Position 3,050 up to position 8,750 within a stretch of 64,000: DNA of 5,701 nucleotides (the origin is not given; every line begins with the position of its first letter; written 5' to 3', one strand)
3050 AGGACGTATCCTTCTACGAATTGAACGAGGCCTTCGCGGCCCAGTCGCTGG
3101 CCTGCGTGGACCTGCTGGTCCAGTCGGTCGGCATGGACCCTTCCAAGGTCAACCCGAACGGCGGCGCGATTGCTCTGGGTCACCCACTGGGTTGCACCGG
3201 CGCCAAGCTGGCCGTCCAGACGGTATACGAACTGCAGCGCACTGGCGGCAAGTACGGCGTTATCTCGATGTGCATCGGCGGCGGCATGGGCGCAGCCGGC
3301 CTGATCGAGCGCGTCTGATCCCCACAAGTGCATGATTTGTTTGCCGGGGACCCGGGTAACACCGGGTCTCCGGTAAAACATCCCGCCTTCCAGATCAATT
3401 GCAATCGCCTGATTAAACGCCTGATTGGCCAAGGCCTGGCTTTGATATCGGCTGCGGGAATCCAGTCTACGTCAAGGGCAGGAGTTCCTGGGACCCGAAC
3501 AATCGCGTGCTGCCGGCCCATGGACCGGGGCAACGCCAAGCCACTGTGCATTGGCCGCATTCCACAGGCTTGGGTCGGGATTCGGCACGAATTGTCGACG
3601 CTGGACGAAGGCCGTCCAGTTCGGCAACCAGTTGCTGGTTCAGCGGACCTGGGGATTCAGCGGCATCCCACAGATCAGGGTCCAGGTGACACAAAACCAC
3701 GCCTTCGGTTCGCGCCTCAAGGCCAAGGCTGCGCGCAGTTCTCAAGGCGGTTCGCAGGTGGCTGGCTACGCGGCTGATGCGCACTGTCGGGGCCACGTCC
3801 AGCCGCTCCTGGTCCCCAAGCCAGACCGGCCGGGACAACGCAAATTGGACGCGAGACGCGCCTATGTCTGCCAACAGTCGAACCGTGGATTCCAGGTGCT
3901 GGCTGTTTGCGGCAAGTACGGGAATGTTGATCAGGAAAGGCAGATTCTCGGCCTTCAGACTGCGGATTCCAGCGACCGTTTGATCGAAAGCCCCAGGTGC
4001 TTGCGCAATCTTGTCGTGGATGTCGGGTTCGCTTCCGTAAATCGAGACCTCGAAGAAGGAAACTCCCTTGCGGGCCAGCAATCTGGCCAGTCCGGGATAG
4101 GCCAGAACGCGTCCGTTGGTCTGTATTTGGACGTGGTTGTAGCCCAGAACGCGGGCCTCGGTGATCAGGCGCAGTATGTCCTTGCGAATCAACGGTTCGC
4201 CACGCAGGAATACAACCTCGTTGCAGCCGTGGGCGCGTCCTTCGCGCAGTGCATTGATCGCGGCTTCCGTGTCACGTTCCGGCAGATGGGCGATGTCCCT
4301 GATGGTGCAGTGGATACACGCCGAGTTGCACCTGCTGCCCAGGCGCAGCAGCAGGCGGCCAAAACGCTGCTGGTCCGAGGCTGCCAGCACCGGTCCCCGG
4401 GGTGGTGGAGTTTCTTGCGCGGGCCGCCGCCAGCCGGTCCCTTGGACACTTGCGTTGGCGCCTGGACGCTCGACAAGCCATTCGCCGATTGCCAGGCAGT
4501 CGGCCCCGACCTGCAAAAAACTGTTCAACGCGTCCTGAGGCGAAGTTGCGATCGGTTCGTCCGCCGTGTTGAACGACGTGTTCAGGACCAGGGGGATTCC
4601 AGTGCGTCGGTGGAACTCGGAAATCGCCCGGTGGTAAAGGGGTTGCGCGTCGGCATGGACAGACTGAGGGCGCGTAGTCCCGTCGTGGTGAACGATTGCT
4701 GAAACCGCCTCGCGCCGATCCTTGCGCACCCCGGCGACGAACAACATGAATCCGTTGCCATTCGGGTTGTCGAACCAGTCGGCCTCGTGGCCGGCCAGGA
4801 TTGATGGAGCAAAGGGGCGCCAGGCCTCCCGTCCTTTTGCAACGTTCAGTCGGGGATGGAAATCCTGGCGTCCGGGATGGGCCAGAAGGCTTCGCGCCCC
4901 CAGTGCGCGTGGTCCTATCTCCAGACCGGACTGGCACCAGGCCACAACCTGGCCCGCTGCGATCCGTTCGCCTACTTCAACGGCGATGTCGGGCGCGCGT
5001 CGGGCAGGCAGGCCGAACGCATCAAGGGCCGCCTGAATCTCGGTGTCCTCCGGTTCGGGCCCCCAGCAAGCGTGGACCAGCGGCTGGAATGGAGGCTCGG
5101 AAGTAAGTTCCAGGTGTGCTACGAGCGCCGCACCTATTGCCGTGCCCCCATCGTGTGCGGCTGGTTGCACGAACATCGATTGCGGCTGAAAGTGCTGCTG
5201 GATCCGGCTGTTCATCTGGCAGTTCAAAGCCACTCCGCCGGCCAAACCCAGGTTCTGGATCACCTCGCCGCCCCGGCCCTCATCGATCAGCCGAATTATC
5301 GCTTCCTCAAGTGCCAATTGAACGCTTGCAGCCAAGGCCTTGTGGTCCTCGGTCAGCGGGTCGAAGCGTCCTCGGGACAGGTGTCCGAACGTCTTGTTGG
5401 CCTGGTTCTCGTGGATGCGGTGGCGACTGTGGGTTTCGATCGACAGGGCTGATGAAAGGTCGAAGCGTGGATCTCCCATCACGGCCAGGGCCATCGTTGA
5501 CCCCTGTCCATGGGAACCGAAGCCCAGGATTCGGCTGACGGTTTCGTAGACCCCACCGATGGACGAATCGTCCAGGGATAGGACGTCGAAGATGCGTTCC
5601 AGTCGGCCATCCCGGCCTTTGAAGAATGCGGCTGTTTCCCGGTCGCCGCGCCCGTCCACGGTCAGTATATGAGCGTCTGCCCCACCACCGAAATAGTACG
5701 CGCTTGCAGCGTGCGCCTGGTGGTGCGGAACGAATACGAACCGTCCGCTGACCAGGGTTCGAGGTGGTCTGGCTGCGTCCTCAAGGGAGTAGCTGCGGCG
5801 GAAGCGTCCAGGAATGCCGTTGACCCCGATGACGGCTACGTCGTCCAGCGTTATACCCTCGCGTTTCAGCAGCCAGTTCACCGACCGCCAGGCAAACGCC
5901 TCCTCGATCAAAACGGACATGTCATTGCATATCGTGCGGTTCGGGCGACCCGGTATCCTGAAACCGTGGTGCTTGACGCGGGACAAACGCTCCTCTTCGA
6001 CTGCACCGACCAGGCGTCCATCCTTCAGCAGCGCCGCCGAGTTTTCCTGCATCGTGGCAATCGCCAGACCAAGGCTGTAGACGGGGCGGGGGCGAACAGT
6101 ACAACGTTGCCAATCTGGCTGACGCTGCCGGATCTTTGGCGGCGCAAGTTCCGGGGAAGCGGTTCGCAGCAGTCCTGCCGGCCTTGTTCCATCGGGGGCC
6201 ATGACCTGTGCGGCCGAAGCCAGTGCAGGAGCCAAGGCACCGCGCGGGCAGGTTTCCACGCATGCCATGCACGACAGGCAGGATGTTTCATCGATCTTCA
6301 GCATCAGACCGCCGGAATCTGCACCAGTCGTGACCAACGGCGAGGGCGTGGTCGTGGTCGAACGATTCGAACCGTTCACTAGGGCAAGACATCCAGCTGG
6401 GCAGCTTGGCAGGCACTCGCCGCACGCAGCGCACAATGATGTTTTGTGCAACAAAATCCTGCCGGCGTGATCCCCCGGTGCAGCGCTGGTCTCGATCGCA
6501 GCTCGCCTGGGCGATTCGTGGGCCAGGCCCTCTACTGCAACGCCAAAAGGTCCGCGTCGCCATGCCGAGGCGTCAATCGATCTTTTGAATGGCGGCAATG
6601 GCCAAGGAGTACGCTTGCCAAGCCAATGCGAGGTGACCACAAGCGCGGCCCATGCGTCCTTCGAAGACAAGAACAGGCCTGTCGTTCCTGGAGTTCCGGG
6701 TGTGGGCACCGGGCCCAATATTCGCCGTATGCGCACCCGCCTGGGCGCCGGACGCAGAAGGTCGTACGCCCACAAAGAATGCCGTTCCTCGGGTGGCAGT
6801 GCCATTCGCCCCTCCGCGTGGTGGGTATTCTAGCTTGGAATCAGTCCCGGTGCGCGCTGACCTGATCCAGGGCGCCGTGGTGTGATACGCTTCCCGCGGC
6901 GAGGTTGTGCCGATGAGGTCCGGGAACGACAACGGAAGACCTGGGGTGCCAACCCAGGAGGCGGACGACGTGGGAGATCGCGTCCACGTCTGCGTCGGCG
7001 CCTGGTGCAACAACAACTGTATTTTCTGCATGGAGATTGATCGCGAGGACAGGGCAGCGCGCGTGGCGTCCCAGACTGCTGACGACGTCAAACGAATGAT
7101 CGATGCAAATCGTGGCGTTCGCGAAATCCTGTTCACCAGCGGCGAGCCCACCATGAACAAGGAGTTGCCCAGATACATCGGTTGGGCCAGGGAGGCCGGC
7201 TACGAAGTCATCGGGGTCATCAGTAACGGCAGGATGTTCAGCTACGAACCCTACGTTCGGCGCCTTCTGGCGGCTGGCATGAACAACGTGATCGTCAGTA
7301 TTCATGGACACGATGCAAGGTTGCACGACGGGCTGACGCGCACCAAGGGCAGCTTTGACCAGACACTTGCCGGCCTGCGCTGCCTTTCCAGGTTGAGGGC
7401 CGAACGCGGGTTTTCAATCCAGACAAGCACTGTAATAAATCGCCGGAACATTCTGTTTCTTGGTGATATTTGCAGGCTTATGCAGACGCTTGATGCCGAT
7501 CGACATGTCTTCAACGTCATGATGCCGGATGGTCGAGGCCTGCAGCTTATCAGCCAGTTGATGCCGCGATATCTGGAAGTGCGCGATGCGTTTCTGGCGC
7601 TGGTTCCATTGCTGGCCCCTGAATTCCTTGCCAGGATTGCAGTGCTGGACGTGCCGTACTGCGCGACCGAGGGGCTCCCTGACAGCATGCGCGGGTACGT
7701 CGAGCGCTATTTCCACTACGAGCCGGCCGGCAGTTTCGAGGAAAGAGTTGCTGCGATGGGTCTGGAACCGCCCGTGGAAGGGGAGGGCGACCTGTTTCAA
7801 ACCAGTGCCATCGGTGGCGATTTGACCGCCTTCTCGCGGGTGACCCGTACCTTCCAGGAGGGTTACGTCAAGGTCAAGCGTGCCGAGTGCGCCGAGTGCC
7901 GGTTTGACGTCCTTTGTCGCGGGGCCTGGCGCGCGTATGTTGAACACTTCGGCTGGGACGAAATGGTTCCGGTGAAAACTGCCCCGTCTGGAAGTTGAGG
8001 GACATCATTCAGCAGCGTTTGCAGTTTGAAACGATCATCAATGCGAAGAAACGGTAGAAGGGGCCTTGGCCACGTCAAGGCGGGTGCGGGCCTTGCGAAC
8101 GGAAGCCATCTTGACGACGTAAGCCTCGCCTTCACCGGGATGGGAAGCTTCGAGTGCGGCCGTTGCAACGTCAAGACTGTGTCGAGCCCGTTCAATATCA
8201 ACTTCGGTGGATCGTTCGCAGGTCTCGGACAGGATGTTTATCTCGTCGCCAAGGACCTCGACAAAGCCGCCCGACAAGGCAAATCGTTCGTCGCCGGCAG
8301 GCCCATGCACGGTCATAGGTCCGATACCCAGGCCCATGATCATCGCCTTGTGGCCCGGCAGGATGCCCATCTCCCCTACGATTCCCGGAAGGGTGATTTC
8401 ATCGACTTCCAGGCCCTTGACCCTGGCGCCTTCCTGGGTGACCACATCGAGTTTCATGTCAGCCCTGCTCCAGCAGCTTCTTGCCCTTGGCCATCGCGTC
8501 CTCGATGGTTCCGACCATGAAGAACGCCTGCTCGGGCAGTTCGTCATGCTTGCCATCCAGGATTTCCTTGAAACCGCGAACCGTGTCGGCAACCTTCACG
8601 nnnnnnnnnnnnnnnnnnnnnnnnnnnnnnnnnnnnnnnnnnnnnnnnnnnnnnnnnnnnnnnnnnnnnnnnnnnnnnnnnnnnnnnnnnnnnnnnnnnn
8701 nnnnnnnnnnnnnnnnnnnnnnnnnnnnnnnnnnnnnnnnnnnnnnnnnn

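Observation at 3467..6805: Single-polypeptide fusion of dicluster ferredoxin, NodU/CmcH-type carbamoyltransferase and a radical SAM domain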

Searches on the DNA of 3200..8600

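Call 82: search_rna_families(source=window, start=3200, end=8600, threshold=evalue, max_evalue=1)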
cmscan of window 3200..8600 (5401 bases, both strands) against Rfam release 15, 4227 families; matches with E-value up to 1: 0.
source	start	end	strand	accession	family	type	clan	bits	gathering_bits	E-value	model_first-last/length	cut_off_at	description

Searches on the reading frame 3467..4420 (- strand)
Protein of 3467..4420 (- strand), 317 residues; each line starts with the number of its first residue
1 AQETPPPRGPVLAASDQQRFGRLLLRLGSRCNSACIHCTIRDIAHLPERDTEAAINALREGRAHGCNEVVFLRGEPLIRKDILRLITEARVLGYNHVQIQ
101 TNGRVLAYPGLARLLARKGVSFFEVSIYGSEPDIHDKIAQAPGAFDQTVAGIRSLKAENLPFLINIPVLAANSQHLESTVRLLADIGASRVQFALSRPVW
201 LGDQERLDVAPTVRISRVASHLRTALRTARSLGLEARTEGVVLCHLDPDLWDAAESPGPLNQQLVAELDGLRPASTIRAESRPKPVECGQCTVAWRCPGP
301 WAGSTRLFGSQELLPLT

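Call 41: search_solved_structures(query=window:3467-4420:-, max_evalue=0.001, show_alignments=1)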
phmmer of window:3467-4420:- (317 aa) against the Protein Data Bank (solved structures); distinct sequences matched with E-value up to 0.001: 5.
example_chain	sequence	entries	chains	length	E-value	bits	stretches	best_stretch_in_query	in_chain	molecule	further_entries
7vob_C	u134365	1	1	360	8.7e-10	41.6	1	6-191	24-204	Cytosylglucuronate decarboxylase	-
7voc_C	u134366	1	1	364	8.9e-10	41.6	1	6-191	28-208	Cytosylglucuronate decarboxylase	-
6efn_A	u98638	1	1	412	4.1e-08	36.1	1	24-189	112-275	Sporulation killing factor maturation protein SkfB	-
6c8v_A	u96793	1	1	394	7e-05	25.5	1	23-196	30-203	Coenzyme PQQ synthesis protein E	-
7tol_A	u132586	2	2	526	0.00094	21.8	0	67-126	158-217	glycerol dibiphytanyl glycerol tetraether - macrocyclic archaeol synthase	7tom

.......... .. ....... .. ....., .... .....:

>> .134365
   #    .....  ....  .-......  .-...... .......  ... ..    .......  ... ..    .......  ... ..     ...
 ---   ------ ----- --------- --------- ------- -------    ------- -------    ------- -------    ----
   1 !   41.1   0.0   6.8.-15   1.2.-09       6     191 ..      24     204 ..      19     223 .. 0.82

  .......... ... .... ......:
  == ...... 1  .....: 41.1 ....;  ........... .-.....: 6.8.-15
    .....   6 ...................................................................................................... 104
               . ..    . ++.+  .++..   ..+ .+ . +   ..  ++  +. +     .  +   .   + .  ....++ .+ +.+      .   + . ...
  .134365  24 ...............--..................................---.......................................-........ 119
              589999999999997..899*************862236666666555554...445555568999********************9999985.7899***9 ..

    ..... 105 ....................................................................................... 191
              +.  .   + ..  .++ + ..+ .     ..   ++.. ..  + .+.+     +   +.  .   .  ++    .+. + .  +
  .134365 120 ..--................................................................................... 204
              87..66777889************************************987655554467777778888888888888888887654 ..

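Call 75: search_protein_representatives(protein=window:3467-4420:-)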
Query: 317 residues. Proteins with E-value up to 0.001 (for the whole library): 17226; up to 1e-10: 4063; up to 1e-30: 131. The best 150 are listed.
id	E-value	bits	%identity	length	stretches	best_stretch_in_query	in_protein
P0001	4.1e-208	706.3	100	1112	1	1-317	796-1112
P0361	9.4e-76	271.5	45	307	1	22-316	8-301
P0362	1.5e-71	257.7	44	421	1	14-314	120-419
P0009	4.4e-68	246.3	42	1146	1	21-315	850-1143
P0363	9.1e-66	238.7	29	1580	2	22-316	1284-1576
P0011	4.1e-64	233.2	44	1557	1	21-316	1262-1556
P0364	6.2e-63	229.4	43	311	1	21-316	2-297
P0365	2.2e-60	221.0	42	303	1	22-316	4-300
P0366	1.8e-59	218.0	28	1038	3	25-199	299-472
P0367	9.5e-59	215.6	40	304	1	20-316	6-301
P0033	1.6e-58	214.8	39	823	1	5-316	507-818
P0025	2.4e-57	211.0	39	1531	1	21-315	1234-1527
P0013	2.9e-57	210.8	42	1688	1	19-313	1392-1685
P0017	4.6e-55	203.5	36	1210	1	19-315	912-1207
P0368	9.2e-55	202.5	29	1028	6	25-245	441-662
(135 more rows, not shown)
